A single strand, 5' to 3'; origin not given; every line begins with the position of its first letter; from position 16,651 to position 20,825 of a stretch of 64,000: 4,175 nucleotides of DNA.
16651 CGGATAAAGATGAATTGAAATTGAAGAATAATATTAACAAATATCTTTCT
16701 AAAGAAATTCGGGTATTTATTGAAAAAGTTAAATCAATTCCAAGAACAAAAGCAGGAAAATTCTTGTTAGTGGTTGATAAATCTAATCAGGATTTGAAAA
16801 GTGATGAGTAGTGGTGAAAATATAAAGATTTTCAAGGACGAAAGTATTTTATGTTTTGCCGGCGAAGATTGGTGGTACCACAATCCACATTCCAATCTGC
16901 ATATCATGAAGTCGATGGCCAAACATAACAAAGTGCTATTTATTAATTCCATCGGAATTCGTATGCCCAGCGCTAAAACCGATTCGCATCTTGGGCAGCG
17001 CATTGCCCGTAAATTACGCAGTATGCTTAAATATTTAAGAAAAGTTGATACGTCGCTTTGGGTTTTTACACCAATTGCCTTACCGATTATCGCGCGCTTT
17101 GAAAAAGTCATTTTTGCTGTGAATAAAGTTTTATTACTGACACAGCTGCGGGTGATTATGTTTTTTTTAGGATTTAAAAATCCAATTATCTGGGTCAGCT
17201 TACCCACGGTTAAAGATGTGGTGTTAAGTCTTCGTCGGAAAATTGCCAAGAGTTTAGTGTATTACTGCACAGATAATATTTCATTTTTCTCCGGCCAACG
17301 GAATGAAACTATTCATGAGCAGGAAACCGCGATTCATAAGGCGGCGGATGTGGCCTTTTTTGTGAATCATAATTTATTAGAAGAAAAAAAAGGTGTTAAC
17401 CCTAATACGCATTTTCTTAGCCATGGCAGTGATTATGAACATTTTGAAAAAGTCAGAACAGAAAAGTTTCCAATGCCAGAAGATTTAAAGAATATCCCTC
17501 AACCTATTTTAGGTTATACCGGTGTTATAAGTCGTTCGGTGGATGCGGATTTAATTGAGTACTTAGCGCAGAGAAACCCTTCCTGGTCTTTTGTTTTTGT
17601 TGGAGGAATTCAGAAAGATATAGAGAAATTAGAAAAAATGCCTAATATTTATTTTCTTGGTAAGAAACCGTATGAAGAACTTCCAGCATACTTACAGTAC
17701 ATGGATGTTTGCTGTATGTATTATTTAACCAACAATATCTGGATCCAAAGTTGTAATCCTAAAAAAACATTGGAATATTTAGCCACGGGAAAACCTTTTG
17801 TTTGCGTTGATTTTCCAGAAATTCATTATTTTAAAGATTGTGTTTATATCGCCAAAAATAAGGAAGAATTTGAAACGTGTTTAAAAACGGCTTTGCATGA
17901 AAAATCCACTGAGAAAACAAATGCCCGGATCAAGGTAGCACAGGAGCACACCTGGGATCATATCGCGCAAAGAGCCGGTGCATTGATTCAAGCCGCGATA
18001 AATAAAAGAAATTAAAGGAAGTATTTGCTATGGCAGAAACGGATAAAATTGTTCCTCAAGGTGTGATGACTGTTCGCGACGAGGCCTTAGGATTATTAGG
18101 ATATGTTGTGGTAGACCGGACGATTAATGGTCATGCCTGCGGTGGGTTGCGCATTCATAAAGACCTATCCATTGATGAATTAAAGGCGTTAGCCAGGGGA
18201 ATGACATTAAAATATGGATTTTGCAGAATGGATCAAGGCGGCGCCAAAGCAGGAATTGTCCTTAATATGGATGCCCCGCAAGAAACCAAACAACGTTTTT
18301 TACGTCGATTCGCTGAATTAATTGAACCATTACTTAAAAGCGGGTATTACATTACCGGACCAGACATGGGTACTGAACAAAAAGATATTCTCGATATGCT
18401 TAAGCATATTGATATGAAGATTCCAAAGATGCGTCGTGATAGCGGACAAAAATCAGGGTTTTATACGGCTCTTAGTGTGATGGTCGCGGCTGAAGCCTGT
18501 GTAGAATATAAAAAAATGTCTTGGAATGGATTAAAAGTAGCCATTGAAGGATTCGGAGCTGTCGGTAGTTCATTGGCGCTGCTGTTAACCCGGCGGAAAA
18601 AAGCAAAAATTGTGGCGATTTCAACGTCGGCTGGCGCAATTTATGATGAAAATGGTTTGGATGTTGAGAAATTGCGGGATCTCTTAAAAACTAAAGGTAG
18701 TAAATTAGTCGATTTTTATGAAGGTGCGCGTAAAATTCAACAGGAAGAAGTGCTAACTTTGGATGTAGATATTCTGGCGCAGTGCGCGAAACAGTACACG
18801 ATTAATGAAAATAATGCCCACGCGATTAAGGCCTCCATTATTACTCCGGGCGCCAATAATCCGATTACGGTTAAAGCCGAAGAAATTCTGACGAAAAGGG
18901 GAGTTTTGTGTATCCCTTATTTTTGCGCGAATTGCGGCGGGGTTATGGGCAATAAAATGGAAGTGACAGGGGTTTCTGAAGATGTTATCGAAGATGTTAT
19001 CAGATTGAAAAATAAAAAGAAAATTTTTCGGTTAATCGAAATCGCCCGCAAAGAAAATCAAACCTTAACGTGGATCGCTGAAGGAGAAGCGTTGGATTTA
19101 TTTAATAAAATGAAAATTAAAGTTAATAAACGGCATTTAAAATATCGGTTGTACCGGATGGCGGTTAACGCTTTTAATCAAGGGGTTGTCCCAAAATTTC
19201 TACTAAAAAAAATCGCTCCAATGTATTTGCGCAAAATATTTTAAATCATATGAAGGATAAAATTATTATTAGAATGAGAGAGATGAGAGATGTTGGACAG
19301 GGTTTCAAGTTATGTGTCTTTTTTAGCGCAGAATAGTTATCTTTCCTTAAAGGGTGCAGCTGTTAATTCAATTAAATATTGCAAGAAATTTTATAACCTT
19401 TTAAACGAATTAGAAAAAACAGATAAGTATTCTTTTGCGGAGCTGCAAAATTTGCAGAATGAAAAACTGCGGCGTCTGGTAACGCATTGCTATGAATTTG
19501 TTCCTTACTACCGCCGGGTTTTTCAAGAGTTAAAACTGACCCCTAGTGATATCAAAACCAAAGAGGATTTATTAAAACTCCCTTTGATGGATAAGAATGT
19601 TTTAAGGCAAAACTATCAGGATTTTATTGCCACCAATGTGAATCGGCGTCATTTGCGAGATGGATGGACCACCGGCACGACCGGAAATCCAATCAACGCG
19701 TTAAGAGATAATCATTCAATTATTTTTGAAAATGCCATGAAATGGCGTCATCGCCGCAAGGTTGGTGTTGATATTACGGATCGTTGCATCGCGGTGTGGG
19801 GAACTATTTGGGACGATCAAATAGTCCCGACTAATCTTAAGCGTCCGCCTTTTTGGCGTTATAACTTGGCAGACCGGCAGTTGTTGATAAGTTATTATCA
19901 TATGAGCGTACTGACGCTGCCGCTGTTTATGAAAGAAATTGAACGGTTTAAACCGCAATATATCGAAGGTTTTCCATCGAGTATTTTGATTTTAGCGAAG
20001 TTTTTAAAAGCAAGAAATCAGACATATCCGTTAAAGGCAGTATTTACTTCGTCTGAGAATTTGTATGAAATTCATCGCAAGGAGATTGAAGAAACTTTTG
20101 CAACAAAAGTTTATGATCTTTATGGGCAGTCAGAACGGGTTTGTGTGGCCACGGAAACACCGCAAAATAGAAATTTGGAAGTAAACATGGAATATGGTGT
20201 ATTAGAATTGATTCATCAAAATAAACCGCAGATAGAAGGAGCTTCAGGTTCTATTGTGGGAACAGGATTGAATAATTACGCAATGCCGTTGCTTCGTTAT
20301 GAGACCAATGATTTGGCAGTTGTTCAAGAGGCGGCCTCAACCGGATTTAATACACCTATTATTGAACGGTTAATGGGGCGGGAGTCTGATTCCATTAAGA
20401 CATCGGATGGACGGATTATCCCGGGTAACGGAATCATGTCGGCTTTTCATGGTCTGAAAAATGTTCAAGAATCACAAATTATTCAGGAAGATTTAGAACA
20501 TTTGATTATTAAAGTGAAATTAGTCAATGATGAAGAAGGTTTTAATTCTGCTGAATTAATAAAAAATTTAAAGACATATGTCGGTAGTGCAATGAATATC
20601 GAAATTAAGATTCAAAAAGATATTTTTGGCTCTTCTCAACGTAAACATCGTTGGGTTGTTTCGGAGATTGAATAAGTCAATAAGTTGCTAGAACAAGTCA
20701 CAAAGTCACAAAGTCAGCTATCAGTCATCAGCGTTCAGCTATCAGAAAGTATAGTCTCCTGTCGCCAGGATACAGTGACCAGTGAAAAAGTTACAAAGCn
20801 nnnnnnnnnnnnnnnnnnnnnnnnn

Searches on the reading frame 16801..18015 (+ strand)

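Call 26: search_protein_families(library=pfam, proteins=[window:16801-18015:+])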
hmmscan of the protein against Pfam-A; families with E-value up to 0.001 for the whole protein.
window:16801-18015:+ (404 aa): 3 families
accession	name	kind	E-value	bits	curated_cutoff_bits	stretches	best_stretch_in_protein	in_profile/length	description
PF13692.12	Glyco_trans_1_4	-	6.4e-08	33.4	27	1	255-360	27-135/142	Glycosyl transferases group 1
PF00534.26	Glycos_transf_1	-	3.1e-06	27.3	26.4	1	252-368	34-159/172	Glycosyl transferases group 1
PF13524.12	Glyco_trans_1_2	-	2.5e-05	24.7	25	1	250-391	4-141/144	Glycosyl transferase-like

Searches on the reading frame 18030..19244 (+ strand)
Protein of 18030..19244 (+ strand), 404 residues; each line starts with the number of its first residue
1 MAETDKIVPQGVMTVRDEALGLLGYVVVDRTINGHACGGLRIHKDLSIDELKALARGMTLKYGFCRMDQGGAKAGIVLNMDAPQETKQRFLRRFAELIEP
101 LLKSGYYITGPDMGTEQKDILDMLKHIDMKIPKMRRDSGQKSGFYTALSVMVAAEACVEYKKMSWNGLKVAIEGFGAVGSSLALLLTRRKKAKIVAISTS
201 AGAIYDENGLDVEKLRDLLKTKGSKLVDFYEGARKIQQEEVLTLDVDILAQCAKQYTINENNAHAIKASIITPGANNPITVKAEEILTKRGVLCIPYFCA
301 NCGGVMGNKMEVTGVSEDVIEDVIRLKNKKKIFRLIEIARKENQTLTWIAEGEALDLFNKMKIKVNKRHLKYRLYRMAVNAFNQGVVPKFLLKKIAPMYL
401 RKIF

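Call 26: search_protein_families(library=pfam, proteins=[window:18030-19244:+])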
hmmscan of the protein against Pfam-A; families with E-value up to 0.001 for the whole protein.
window:18030-19244:+ (404 aa): 2 families
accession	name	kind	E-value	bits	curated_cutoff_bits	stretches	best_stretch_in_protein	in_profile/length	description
PF00208.27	ELFV_dehydrog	-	6e-42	144.4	23.4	1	146-316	10-185/241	Glutamate/Leucine/Phenylalanine/Valine dehydrogenase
PF02812.23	ELFV_dehydrog_N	-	5.6e-18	65.3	25.3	1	22-126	21-126/129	Glu/Leu/Phe/Val dehydrogenase, dimerisation domain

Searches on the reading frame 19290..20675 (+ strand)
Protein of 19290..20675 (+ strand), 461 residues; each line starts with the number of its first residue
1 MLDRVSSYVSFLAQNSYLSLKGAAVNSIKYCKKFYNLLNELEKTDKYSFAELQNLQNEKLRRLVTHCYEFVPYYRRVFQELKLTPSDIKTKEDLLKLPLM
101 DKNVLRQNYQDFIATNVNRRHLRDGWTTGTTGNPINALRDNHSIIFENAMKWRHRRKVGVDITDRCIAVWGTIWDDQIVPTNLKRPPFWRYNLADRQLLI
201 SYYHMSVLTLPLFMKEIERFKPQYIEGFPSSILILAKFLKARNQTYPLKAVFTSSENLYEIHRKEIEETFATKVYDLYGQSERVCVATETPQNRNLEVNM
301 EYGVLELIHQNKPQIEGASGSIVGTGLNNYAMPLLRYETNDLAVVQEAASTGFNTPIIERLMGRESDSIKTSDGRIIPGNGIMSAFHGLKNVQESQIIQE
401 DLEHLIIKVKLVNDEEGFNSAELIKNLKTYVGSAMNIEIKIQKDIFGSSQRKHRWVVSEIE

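Call 26: search_protein_families(library=pfam, proteins=[window:19290-20675:+])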
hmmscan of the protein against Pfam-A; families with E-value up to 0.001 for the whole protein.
window:19290-20675:+ (461 aa): 1 family
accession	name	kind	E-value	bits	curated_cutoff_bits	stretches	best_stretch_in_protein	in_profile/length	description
PF00501.34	AMP-binding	-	5.2e-05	22.7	29.9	1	212-294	247-336/384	AMP-binding enzyme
